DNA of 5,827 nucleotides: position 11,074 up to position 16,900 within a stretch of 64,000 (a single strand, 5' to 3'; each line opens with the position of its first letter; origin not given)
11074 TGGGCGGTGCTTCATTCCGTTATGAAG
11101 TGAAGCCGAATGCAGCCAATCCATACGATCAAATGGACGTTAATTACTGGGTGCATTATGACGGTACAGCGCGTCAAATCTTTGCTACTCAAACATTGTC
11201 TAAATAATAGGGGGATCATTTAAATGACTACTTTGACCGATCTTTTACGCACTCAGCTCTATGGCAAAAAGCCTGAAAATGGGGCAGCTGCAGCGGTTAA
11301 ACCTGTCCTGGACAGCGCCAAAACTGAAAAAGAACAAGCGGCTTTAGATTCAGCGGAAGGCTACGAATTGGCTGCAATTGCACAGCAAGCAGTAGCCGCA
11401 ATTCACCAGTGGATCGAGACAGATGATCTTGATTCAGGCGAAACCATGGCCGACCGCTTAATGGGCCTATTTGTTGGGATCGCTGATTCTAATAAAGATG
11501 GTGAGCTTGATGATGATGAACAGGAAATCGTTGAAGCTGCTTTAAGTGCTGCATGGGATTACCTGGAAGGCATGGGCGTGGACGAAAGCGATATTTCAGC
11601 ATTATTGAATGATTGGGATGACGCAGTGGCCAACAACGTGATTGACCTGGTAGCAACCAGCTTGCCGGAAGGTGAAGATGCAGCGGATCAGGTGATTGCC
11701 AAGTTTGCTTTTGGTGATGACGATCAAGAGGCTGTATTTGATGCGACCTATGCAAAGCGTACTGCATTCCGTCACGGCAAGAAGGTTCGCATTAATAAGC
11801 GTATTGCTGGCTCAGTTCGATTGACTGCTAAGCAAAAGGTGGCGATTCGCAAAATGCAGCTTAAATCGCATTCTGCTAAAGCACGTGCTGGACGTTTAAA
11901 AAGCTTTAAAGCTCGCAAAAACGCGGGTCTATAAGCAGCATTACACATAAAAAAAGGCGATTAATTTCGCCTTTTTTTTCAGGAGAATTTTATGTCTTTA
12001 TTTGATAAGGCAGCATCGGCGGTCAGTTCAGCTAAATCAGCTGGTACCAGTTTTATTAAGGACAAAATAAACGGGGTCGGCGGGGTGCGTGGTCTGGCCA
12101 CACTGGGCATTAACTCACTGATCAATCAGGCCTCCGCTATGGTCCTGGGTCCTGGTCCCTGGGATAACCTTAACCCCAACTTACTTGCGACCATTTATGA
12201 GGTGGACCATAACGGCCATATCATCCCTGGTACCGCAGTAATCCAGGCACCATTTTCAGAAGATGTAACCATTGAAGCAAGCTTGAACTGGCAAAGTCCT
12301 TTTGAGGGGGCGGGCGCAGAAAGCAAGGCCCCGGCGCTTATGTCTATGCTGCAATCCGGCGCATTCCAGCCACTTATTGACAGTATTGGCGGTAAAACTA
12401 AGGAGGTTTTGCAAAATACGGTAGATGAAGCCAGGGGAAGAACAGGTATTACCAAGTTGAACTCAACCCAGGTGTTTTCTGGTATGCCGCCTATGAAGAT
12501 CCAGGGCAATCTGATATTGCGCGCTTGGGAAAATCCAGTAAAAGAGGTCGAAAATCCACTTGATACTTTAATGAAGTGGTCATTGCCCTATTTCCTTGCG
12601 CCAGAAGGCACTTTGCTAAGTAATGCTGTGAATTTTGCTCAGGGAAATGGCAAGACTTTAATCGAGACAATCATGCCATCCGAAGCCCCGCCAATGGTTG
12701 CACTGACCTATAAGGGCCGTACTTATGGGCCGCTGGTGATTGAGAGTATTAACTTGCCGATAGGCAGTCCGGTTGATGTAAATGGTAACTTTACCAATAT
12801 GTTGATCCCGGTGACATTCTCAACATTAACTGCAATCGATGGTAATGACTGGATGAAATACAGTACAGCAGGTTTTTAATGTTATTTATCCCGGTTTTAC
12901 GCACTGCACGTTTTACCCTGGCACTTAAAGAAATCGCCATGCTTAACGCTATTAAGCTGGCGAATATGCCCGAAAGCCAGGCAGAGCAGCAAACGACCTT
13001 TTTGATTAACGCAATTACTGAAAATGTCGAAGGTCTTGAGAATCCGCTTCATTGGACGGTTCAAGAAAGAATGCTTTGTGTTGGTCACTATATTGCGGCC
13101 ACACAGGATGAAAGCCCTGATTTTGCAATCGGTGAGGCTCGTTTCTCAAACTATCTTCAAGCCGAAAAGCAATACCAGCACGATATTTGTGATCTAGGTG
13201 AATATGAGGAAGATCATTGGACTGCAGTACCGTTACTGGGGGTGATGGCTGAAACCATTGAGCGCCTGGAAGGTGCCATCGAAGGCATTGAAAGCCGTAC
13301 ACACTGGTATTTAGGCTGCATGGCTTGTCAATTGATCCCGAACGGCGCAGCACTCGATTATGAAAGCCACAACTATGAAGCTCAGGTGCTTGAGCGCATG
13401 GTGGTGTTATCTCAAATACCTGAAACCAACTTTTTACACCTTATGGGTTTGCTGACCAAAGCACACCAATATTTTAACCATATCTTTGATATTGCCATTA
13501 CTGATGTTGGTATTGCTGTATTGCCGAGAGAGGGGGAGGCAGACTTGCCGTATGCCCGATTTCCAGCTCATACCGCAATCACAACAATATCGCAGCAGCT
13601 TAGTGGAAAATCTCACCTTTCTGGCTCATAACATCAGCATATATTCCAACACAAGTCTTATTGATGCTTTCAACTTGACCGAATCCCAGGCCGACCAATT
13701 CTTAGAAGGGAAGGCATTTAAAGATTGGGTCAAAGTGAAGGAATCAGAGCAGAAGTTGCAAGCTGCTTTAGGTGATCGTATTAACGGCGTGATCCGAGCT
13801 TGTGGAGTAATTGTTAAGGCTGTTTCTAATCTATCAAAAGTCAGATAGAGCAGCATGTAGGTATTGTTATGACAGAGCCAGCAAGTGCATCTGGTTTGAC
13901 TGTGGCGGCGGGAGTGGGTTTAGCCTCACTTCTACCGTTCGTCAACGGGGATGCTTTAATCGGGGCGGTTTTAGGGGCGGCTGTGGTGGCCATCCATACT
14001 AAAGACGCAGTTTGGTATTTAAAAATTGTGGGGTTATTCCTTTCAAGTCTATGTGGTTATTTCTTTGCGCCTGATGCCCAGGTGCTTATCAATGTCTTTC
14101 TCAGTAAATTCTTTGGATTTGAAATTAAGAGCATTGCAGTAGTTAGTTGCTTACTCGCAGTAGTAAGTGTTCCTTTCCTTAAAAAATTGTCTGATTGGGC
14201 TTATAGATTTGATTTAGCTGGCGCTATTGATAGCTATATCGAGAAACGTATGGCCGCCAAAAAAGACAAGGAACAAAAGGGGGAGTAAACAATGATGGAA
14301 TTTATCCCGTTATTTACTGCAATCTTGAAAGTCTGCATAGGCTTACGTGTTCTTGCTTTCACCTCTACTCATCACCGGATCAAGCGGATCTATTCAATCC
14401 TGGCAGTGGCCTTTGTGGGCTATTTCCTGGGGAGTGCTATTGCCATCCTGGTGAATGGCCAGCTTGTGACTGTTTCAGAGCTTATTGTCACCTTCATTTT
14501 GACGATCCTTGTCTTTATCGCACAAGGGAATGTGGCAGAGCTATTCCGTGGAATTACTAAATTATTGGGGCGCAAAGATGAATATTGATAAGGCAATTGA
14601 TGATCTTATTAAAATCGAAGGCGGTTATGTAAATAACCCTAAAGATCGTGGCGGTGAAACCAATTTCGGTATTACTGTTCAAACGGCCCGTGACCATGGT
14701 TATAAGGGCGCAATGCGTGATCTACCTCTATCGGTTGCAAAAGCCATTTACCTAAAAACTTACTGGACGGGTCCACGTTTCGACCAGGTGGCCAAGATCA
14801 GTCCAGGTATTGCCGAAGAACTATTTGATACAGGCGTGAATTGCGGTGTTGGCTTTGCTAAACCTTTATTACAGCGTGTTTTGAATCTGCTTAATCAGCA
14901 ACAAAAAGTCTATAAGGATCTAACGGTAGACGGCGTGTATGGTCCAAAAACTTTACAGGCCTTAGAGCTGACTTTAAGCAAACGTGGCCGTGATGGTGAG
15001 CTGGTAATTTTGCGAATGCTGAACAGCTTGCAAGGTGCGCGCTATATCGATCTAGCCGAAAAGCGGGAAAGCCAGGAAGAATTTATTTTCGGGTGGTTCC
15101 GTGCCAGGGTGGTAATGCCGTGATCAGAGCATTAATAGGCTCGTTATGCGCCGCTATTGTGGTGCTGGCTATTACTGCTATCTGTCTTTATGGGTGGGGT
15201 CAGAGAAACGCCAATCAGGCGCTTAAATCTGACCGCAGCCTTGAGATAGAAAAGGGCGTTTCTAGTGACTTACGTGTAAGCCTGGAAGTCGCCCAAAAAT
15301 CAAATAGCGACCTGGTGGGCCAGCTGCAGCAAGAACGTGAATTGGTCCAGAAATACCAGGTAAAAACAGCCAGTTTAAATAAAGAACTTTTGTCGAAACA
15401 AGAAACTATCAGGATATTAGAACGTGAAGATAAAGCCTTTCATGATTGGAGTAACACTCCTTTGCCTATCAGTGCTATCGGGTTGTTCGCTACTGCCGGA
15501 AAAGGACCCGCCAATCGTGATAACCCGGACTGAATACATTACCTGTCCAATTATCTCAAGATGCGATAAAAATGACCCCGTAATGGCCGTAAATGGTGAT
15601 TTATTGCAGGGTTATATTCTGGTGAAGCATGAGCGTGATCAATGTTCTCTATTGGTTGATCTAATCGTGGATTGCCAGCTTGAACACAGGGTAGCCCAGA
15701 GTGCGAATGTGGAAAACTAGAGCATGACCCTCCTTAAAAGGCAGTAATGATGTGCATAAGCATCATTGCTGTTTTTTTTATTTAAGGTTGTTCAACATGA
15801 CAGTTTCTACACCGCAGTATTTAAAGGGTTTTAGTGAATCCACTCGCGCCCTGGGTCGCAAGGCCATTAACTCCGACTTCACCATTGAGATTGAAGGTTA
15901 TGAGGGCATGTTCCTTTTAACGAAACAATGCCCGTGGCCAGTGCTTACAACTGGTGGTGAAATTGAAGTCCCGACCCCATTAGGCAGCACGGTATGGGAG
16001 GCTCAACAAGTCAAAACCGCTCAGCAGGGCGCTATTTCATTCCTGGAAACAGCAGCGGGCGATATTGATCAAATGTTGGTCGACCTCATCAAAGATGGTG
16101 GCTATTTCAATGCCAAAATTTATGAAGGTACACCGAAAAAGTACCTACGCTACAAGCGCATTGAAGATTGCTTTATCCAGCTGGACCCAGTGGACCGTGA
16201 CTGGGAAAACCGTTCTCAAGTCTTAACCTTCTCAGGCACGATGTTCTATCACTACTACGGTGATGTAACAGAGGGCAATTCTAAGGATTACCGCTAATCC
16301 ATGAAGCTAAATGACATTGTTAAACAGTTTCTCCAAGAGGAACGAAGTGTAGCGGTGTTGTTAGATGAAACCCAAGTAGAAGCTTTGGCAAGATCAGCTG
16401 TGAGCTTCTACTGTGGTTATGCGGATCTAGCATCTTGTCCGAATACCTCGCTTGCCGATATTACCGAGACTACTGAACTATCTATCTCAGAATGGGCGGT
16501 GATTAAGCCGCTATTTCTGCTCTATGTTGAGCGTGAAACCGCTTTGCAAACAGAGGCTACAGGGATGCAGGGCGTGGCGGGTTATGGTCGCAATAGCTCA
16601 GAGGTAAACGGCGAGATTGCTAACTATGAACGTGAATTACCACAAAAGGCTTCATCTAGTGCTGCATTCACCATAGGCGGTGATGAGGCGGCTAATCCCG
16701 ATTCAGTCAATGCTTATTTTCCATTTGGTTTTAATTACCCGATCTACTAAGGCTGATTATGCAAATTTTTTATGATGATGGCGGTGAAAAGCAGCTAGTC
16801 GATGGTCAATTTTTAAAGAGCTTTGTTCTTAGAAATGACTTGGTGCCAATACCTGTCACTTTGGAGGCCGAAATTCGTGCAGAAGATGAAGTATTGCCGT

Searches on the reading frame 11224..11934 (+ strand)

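Call 43: search_protein_families(library=phrogs, proteins=[window:11224-11934:+], max_evalue=0.00001)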
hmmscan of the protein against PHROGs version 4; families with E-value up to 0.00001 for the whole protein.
window:11224-11934:+ (236 aa): 1 family
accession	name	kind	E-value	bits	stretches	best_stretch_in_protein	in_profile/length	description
phrog_1053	-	unknown function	2e-60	205.6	1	21-236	20-230/230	-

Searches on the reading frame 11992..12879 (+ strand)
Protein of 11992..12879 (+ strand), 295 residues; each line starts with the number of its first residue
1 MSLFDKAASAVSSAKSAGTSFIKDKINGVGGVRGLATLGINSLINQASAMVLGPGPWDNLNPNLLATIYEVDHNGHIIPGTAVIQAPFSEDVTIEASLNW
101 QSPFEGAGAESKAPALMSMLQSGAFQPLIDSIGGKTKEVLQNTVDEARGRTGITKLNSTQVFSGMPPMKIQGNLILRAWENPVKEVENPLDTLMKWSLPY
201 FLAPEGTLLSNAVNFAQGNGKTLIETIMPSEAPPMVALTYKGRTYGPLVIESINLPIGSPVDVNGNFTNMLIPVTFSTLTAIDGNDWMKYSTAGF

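Call 43: search_protein_families(library=phrogs, proteins=[window:11992-12879:+], max_evalue=0.00001)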
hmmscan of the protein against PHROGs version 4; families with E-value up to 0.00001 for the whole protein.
window:11992-12879:+ (295 aa): 1 family
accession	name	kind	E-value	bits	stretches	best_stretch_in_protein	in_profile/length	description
phrog_1114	-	head and packaging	4.1e-62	210.6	1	56-290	15-225/229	PmgG-like head morphogenesis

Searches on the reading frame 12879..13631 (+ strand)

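Call 43: search_protein_families(library=phrogs, proteins=[window:12879-13631:+], max_evalue=0.00001)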
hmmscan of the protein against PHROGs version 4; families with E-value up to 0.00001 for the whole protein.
window:12879-13631:+ (250 aa): 2 families
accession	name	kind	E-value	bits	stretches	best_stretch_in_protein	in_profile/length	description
phrog_6830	-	unknown function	1.1e-61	209.7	1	1-248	1-239/241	-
phrog_1854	-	head and packaging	3e-07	30.6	0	16-77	18-78/276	PmgB-like head morphogenesis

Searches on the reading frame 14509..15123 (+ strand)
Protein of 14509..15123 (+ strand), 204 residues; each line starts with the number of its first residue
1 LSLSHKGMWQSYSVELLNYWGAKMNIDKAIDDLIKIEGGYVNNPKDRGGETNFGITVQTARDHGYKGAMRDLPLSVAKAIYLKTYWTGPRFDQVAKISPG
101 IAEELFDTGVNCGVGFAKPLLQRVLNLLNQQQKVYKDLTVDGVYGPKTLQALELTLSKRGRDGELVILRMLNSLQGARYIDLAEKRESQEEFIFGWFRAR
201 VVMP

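Call 43: search_protein_families(library=phrogs, proteins=[window:14509-15123:+], max_evalue=0.00001)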
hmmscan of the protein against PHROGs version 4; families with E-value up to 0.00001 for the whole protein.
window:14509-15123:+ (204 aa): 3 families
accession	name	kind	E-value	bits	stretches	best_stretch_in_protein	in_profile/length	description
phrog_12853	-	unknown function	3.9e-56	190.1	1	24-153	1-130/131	-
phrog_315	-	lysis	4.8e-48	165.2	1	20-200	329-484/677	endolysin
phrog_24205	-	unknown function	2.3e-11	44.5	1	24-53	1-30/45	-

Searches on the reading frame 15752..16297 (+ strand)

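Call 9: search_protein_families(library=phrogs, proteins=[window:15752-16297:+], max_evalue=0.001)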
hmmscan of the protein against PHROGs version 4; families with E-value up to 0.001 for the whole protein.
window:15752-16297:+ (181 aa): 1 family
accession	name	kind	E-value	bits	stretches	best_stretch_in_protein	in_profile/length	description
phrog_1120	-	tail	1.6e-51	175.1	1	14-173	3-167/170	tail tube protein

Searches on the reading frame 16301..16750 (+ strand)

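Call 9: search_protein_families(library=phrogs, proteins=[window:16301-16750:+], max_evalue=0.001)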
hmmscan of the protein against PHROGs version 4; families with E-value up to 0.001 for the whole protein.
window:16301-16750:+ (149 aa): 1 family
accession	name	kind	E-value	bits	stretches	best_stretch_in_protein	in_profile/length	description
phrog_5551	-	unknown function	1.1e-43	149.7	1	1-131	15-146/147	-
